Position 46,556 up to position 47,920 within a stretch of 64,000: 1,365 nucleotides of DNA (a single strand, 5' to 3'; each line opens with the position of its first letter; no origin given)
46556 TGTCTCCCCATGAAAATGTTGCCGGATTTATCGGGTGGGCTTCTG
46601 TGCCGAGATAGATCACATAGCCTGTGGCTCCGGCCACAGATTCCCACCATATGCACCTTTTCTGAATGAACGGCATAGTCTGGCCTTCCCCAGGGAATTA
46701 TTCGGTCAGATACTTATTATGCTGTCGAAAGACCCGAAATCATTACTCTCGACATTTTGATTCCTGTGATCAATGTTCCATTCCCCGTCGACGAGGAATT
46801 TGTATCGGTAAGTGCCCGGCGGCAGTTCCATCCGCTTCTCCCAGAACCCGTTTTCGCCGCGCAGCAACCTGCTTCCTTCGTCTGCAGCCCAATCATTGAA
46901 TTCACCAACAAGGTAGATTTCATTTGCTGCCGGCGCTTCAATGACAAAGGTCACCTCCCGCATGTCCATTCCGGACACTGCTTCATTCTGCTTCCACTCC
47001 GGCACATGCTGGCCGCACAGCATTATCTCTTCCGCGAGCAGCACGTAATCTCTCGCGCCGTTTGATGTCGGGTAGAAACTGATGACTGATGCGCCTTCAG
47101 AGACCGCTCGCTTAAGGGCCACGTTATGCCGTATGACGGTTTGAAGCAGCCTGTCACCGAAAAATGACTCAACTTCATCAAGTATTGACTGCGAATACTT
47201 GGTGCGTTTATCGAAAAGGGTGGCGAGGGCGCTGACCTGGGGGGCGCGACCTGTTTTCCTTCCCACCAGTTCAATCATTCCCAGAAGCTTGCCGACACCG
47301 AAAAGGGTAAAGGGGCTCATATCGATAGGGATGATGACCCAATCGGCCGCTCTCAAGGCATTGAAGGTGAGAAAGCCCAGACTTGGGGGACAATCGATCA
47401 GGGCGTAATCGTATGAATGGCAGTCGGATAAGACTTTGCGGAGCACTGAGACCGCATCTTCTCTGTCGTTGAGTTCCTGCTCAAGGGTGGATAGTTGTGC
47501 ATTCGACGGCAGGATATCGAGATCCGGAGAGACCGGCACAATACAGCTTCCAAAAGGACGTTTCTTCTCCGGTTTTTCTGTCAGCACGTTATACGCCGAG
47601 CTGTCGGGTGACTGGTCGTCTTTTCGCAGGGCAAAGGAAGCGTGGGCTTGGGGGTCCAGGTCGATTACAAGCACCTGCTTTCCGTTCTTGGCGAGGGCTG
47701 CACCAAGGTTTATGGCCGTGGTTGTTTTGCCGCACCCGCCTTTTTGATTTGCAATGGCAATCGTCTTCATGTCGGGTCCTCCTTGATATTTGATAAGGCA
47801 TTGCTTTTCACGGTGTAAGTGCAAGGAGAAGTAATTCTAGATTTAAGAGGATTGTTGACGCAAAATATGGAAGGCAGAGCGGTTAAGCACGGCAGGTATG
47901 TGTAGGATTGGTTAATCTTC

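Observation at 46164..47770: Orphan ParA-type ATPase fused to a glycogen-binding CBM48/AMPK-beta domain, with a small FN3-like/disordered partner gene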

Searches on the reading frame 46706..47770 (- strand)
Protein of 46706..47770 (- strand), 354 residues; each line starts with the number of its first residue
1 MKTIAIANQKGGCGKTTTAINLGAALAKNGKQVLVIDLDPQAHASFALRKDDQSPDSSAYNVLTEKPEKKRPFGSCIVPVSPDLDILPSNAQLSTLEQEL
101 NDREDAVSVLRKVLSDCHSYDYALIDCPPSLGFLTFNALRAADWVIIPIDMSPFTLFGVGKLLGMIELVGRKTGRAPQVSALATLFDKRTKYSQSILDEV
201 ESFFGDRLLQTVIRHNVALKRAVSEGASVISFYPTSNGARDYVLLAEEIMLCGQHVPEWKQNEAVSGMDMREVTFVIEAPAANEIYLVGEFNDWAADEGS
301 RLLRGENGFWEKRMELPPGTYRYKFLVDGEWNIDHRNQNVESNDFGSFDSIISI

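Call 3: search_protein_families(library=pfam, proteins=[window:46706-47770:-], max_evalue=1)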
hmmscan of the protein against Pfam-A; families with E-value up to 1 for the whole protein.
window:46706-47770:- (354 aa): 19 families
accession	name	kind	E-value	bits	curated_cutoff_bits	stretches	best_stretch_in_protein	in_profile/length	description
PF13614.12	AAA_31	-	7e-49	166.6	27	1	1-172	1-170/177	AAA domain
PF01656.29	CbiA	-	8.5e-23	81.1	25.4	1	4-228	1-124/125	CobQ/CobB/MinD/ParA nucleotide binding domain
PF16561.11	AMPK1_CBM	-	9.9e-13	48.5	26.8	1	281-353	10-78/85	Glycogen recognition site of AMP-activated protein kinase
PF09140.17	MipZ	-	6.2e-12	45.8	20.7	2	3-41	2-40/262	ATPase MipZ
PF06564.18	CBP_BcsQ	-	7.6e-11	42.4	21.3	1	1-146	1-142/234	Cellulose biosynthesis protein BcsQ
PF00142.24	Fer4_NifH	-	5.1e-09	36.4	25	1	9-45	7-43/271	4Fe-4S iron sulfur cluster binding proteins, NifH/frxC family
PF10609.15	ParA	-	3e-08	33.8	27.1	1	2-131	4-123/246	NUBPL iron-transfer P-loop NTPase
PF22058.2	X25_BaPul_like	-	2.1e-07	31.4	27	1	288-341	12-66/87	Pullulanase X25 domain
PF02374.21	ArsA_ATPase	-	7.4e-07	29.1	24.3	1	8-43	7-41/305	Anion-transporting ATPase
PF02922.24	CBM_48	-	2.4e-05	25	22.4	1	268-332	9-73/83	Carbohydrate-binding module 48 (Isoamylase N-terminal domain)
PF07015.17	VirC1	-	0.00028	20.7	24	1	1-39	1-39/231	VirC1 protein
PF08242.18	Methyltransf_12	-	0.014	16.6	30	1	12-115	4-93/98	Methyltransferase domain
PF03029.23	ATP_bind_1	-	0.059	13.6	27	1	12-43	6-37/240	Conserved hypothetical ATP binding protein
PF16575.11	CLP1_P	-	0.064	13.5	26.6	1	13-41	5-33/188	mRNA cleavage and polyadenylation factor CLP1 P-loop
PF03308.22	MeaB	-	0.064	12.7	23.1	1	12-43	43-74/273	Methylmalonyl Co-A mutase-associated GTPase MeaB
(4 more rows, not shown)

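Call 4: search_protein_families(library=ncbifam, proteins=[window:46706-47770:-], max_evalue=1)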
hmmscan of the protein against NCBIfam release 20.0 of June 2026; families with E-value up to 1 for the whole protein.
window:46706-47770:- (354 aa): 46 families (the best 25 are shown)
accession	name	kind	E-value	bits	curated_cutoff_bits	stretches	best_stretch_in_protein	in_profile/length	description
NF041546.1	ParA_partition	equivalog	2.2e-34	118.8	180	2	3-54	1-52/203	ParA family partition ATPase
TIGR03453.1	partition_RepA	equivalog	1.7e-25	89.7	348.45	1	2-222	105-343/387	plasmid partitioning protein RepA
TIGR03371.1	cellulose_yhjQ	equivalog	1.3e-21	77.3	157.85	1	1-247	1-239/246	cellulose biosynthesis protein BcsQ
TIGR01969.1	minD_arch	subfamily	6.3e-20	71.4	201.75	1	3-264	2-245/251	cell division ATPase MinD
NF041283.1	PrgP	equivalog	1.1e-19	70.8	400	1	3-226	4-235/297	ParA superfamily DNA segregation protein PrgP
NF010443.0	PRK13869.1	subfamily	4e-17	62.1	446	1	2-151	122-283/405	plasmid-partitioning protein RepA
NF010259.0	PRK13705.1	equivalog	4.6e-13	48.9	725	1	3-215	108-334/388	plasmid-partitioning protein SopA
NF033200.1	F430_CfbC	exception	5.8e-12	45.5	402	2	2-52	1-50/260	Ni-sirohydrochlorin a,c-diamide reductive cyclase ATP-dependent reductase subunit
TIGR01968.1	minD_bact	equivalog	1.6e-11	44.1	212.9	2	2-39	2-39/261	septum site-determining protein MinD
TIGR01287.1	nifH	equivalog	5.5e-11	42.3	394.35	2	4-53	3-51/275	nitrogenase iron protein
NF047398.1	AAA_KGGVGR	domain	1.8e-10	41.5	90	1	1-126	2-148/190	KGGVGR-motif variant AAA ATPase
NF009701.0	PRK13230.1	subfamily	3.3e-10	39.5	350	1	1-55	1-54/291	nitrogenase reductase-like protein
NF009702.0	PRK13231.1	equivalog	1.2e-08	34.5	427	2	1-47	2-46/264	nitrogenase reductase-like protein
TIGR01281.1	DPOR_bchL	equivalog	2.2e-08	33.8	345.15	1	9-50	7-48/268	ferredoxin:protochlorophyllide reductase (ATP-dependent) iron-sulfur ATP-binding protein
NF008967.0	PRK12313.1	equivalog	9.3e-08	30.9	577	1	269-334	36-100/633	1,4-alpha-glucan branching protein GlgB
TIGR01007.1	eps_fam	subfamily_domain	1.9e-06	27.6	108.05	1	1-129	17-137/204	polysaccharide biosynthesis tyrosine autokinase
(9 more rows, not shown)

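Call 6: find_homologous_proteins(query=window:46706-47770:-, max_evalue=0.00001)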
Query window:46706-47770:- (354 aa): 7996 proteins with E <= 0.00001 among 8000 candidates; the best 120 are listed.
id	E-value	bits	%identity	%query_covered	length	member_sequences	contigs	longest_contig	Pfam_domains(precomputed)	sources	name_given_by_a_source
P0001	8.2e-236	800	100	100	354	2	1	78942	PF00142.25,PF02922.25,PF10609.16,PF16561.12,PF01656.30,PF22058.3,PF13614.13,PF09140.18,PF06564.19,PF02374.22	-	-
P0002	4.1e-211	718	90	100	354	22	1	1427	PF00142.25,PF10609.16,PF16561.12,PF01656.30,PF22058.3,PF13614.13,PF09140.18,PF06564.19,PF02374.22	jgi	jgi:chromosome partitioning protein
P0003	7.8e-194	662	85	100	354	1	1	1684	PF00142.25,PF10609.16,PF16561.12,PF01656.30,PF13614.13,PF09140.18,PF06564.19,PF02374.22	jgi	jgi:chromosome partitioning protein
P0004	5.0e-192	656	84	100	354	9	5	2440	PF00142.25,PF02922.25,PF10609.16,PF16561.12,PF01656.30,PF22058.3,PF13614.13,PF09140.18,PF06564.19,PF02374.22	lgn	-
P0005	1.4e-149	516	65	100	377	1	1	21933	PF00142.25,PF02922.25,PF10609.16,PF16561.12,PF01656.30,PF13614.13,PF09140.18,PF06564.19,PF02374.22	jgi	jgi:chromosome partitioning protein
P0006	2.1e-149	516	65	100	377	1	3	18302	PF00142.25,PF02922.25,PF10609.16,PF16561.12,PF01656.30,PF13614.13,PF09140.18,PF06564.19,PF02374.22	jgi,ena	jgi:chromosome partitioning protein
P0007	5.6e-148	511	64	100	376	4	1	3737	PF00142.25,PF02922.25,PF10609.16,PF16561.12,PF01656.30,PF13614.13,PF09140.18,PF06564.19,PF02374.22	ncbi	-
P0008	2.0e-147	509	63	100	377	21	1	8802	PF00142.25,PF02922.25,PF10609.16,PF16561.12,PF01656.30,PF13614.13,PF09140.18,PF06564.19,PF02374.22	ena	-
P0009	1.0e-146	507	64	100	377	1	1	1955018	PF00142.25,PF02922.25,PF10609.16,PF16561.12,PF01656.30,PF13614.13,PF07015.18,PF09140.18,PF06564.19,PF02374.22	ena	-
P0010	6.5e-143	494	63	100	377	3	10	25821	PF00142.25,PF02922.25,PF10609.16,PF16561.12,PF01656.30,PF22058.3,PF13614.13,PF09140.18,PF06564.19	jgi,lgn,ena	jgi:chromosome partitioning protein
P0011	7.2e-143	494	63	100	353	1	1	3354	PF00142.25,PF02922.25,PF10609.16,PF16561.12,PF01656.30,PF13614.13,PF09140.18,PF06564.19,PF02374.22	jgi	jgi:chromosome partitioning protein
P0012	1.1e-141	490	62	100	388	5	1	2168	PF00142.25,PF10609.16,PF16561.12,PF01656.30,PF13614.13,PF09140.18,PF06564.19,PF02374.22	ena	-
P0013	2.7e-141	489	60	100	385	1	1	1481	PF00142.25,PF02922.25,PF10609.16,PF16561.12,PF01656.30,PF13614.13,PF09140.18,PF06564.19,PF02374.22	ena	-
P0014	1.6e-140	486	64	100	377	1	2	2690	PF00142.25,PF02922.25,PF10609.16,PF16561.12,PF01656.30,PF13614.13,PF09140.18,PF06564.19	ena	-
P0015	1.8e-140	486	63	100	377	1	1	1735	PF00142.25,PF10609.16,PF16561.12,PF01656.30,PF13614.13,PF09140.18,PF06564.19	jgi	jgi:chromosome partitioning protein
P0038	1.3e-136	473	62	100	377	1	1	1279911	PF00142.25,PF02922.25,PF10609.16,PF16561.12,PF01656.30,PF22058.3,PF13614.13,PF09140.18,PF06564.19,PF02374.22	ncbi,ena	-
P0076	9.4e-134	464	60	100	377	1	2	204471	PF00142.25,PF02922.25,PF10609.16,PF16561.12,PF01656.30,PF22058.3,PF13614.13,PF09140.18,PF06564.19,PF02374.22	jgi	jgi:chromosome partitioning protein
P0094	5.0e-133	462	60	100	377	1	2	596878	PF00142.25,PF02922.25,PF10609.16,PF16561.12,PF01656.30,PF22058.3,PF13614.13,PF09140.18,PF06564.19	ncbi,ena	-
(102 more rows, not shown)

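Call 10: find_encoding_contigs(protein=P0009, flank=10000, max_places=3)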
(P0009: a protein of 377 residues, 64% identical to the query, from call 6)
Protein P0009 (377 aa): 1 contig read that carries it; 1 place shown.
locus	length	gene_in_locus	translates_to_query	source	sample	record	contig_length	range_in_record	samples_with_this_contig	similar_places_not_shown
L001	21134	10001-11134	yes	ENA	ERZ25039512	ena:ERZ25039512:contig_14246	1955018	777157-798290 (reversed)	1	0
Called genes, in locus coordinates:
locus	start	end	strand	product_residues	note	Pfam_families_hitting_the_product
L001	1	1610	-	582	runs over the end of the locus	PF14691:Fer4_20, PF00070:Pyr_redox (weak), PF00890:FAD_binding_2 (weak), PF01266:DAO (weak), PF07992:Pyr_redox_2, PF12831:FAD_oxidored (weak), PF13450:NAD_binding_8, PF13187:Fer4_9 (weak), +5 more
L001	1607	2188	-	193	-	PF01558:POR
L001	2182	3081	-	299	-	PF02775:TPP_enzyme_C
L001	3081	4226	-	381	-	PF01855:POR_N, PF17147:PFOR_II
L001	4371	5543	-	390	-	PF09861:Lar_N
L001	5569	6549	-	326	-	PF13379:NMT1_2, PF09084:NMT1, PF04069:OpuAC (faint)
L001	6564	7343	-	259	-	PF00528:BPD_transp_1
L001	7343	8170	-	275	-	PF00005:ABC_tran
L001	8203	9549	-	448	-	PF03972:MmgE_PrpD_N, PF19305:MmgE_PrpD_C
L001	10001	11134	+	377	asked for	PF00142:Fer4_NifH (weak), PF01656:CbiA, PF06564:CBP_BcsQ, PF07015:VirC1 (weak), PF09140:MipZ, PF13614:AAA_31, PF02922:CBM_48, PF16561:AMPK1_CBM, +2 more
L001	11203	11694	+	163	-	-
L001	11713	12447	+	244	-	PF03591:AzlC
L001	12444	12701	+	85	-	PF05437:AzlD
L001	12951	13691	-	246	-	PF12838:Fer4_7 (faint), PF13484:Fer4_16 (faint)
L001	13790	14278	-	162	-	PF01575:MaoC_dehydratas, PF13452:FAS1_DH_region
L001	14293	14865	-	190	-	-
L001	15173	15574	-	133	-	-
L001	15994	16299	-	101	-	-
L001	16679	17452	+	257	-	PF01946:Thi4, PF00890:FAD_binding_2 (faint), PF01266:DAO (weak), PF03486:HI0933_like (weak), PF07992:Pyr_redox_2 (weak), PF12831:FAD_oxidored, PF13450:NAD_binding_8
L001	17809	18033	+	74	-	PF15919:HicB_lk_antitox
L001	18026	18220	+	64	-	PF07927:HicA_toxin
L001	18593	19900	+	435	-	-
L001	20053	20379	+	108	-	PF05973:Gp49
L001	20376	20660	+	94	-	PF13744:HTH_37, PF01381:HTH_3 (weak)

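Call 19: find_encoding_contigs(protein=P0038, flank=8000, max_places=2)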
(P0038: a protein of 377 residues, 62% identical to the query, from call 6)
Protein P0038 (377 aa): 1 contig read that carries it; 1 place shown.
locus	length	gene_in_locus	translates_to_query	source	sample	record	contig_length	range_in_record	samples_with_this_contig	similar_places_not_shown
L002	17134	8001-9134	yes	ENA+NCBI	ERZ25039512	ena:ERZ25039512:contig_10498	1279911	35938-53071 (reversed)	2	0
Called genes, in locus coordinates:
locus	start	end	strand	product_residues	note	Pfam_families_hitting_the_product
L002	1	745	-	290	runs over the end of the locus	PF27030:AbpE_bact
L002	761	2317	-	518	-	-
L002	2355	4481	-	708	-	PF04879:Molybdop_Fe4S4, PF00384:Molybdopterin, PF01568:Molydop_binding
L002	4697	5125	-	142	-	PF06249:EutQ (weak)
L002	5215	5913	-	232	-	PF00392:GntR, PF07729:FCD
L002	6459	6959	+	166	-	-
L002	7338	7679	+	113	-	-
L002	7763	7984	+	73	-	-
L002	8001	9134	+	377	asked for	PF00142:Fer4_NifH (weak), PF01656:CbiA, PF06564:CBP_BcsQ (weak), PF09140:MipZ (weak), PF10609:ParA (weak), PF13614:AAA_31, PF02922:CBM_48 (weak), PF16561:AMPK1_CBM, +2 more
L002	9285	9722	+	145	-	-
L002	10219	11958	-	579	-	PF07969:Amidohydro_3, PF01979:Amidohydro_1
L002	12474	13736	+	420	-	PF13518:HTH_28 (weak), PF13551:HTH_29 (weak), PF13565:HTH_32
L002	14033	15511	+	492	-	PF05598:DUF772, PF01609:DDE_Tnp_1, PF13751:DDE_Tnp_1_6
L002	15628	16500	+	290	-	PF01937:ARMT1-like_dom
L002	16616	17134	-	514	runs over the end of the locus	PF05598:DUF772, PF01609:DDE_Tnp_1, PF13751:DDE_Tnp_1_6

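Call 20: find_encoding_contigs(protein=P0094, flank=8000, max_places=2)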
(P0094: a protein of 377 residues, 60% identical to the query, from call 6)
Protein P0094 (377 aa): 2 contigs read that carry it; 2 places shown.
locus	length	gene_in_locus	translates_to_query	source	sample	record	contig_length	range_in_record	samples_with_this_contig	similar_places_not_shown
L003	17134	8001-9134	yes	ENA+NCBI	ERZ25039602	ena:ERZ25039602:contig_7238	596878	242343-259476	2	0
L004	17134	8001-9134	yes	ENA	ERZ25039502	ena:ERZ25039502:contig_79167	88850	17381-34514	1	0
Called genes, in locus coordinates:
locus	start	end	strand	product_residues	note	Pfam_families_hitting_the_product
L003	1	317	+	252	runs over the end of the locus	PF04191:PEMT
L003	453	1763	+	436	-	PF00275:EPSP_synthase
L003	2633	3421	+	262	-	PF00378:ECH_1, PF16113:ECH_2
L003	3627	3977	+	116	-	-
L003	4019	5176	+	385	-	PF13435:Cytochrome_C554 (faint), PF14522:Cytochrome_C7 (faint), PF14537:Cytochrom_c3_2 (faint), PF22113:Mtrc-MtrF_II-IV_dom (faint), PF13447:Multi-haem_cyto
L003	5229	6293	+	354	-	PF09699:Paired_CXXCH_1 (faint), PF13435:Cytochrome_C554 (faint), PF14522:Cytochrome_C7 (faint), PF14537:Cytochrom_c3_2 (faint), PF22113:Mtrc-MtrF_II-IV_dom (faint), PF13447:Multi-haem_cyto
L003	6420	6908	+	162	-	PF14512:TM1586_NiRdase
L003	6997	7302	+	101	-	PF14512:TM1586_NiRdase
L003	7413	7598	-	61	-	-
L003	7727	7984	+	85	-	-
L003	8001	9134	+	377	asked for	PF00142:Fer4_NifH (weak), PF01656:CbiA, PF06564:CBP_BcsQ (weak), PF09140:MipZ (weak), PF10609:ParA (faint), PF13614:AAA_31, PF02922:CBM_48 (weak), PF16561:AMPK1_CBM, +1 more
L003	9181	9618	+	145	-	-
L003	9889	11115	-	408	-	PF13173:AAA_14, PF13635:DUF4143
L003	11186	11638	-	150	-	-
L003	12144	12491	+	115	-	-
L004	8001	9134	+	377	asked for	PF00142:Fer4_NifH (weak), PF01656:CbiA, PF06564:CBP_BcsQ (weak), PF09140:MipZ (weak), PF10609:ParA (faint), PF13614:AAA_31, PF02922:CBM_48 (weak), PF16561:AMPK1_CBM, +1 more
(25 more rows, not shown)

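Call 21: find_encoding_contigs(protein=P0076, flank=8000, max_places=2)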
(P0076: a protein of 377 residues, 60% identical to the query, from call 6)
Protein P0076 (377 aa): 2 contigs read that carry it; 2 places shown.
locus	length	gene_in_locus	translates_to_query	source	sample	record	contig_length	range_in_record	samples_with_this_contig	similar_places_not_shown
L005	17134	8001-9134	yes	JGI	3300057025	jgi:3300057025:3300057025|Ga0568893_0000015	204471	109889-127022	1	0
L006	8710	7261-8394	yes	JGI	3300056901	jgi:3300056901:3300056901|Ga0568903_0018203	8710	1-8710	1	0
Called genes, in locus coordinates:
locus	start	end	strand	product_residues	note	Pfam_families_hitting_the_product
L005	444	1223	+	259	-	PF17194:AbiEi_3_N, PF11459:AbiEi_3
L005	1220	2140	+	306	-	PF08843:AbiEii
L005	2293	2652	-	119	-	PF01927:Mut7-C (weak), PF18480:DUF5615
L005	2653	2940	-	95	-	PF04255:DUF433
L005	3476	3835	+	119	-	PF22677:Ble-like_N, PF00903:Glyoxalase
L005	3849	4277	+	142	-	PF03795:YCII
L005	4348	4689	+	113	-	PF02426:MIase (weak)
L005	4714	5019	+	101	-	-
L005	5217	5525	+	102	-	PF03795:YCII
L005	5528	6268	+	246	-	PF01222:ERG4_ERG24 (weak), PF04191:PEMT, PF04140:ICMT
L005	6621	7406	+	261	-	PF00378:ECH_1, PF16113:ECH_2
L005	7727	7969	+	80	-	-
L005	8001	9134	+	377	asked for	PF00142:Fer4_NifH (weak), PF01656:CbiA, PF06564:CBP_BcsQ (weak), PF09140:MipZ (weak), PF10609:ParA (weak), PF13614:AAA_31, PF02922:CBM_48 (weak), PF16561:AMPK1_CBM, +2 more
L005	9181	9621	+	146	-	-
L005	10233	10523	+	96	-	PF01541:GIY-YIG (weak)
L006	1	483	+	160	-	?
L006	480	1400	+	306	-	PF08843:AbiEii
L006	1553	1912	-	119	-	PF01927:Mut7-C (weak), PF18480:DUF5615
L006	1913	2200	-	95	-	PF04255:DUF433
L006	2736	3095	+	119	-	PF22677:Ble-like_N, PF00903:Glyoxalase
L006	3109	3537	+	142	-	PF03795:YCII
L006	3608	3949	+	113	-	PF02426:MIase (weak)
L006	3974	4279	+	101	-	-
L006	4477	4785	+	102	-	PF03795:YCII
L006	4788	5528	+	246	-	PF01222:ERG4_ERG24 (weak), PF04191:PEMT, PF04140:ICMT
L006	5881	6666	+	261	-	PF00378:ECH_1, PF16113:ECH_2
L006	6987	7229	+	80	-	-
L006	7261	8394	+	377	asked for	PF00142:Fer4_NifH (weak), PF01656:CbiA, PF06564:CBP_BcsQ (weak), PF09140:MipZ (weak), PF10609:ParA (weak), PF13614:AAA_31, PF02922:CBM_48 (weak), PF16561:AMPK1_CBM, +2 more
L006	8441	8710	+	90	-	?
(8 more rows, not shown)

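Call 62: predict_structure(alignment_id=A5)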
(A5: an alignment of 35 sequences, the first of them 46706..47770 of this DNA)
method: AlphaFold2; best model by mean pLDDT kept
length: 354 residues; sequences in the alignment: 35
mean_pLDDT: 62.7   pTM: 0.54
mean pLDDT of the five models: 62.7, 60.8, 58.5, 58.5, 53.8
residues with pLDDT >= 90: 33; 70-90: 91; 50-70: 131; < 50: 99
segments of 3 or more residues with pLDDT < 50: 40-76, 85-95, 185-191, 207-229, 254-267
pLDDT, mean of each block of 10 residues (from residue 1): 72 60 72 67 39 32 38 49 44 47 59 64 70 66 73 59 66 66 51 55 52 47 46 54 73 43 42 91 89 79 89 88 90 86 69 86
secondary structure, 60 per line:
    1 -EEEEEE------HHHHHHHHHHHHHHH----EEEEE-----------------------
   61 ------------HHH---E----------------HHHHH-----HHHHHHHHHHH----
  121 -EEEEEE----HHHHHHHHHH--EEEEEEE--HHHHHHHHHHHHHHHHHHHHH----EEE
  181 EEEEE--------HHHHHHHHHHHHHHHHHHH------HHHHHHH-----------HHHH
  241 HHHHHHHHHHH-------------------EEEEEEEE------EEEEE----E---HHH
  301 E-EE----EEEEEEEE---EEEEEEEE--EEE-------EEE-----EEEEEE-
elements in order: E2-7 H14-28 E33-37 H96-100 H106-116 E122-127 H132-141 E144-150 H153-173 E178-185 H194-212 H219-225 H237-251 E271-278 E285-289 E309-316 E320-327 E330-332 E340-342 E348-353

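Call 83: search_protein_families(library=padloc, proteins=[window:46706-47770:-], max_evalue=0.01)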
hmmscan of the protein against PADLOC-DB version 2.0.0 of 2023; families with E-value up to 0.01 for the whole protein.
window:46706-47770:- (354 aa): 2 families
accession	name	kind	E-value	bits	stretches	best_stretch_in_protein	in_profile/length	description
PDLC04559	PDC-M28B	-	4.9e-07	27.2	1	3-40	130-167/438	-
PDLC04560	PDC-M28B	-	0.0051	14.2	1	4-42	17-55/327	-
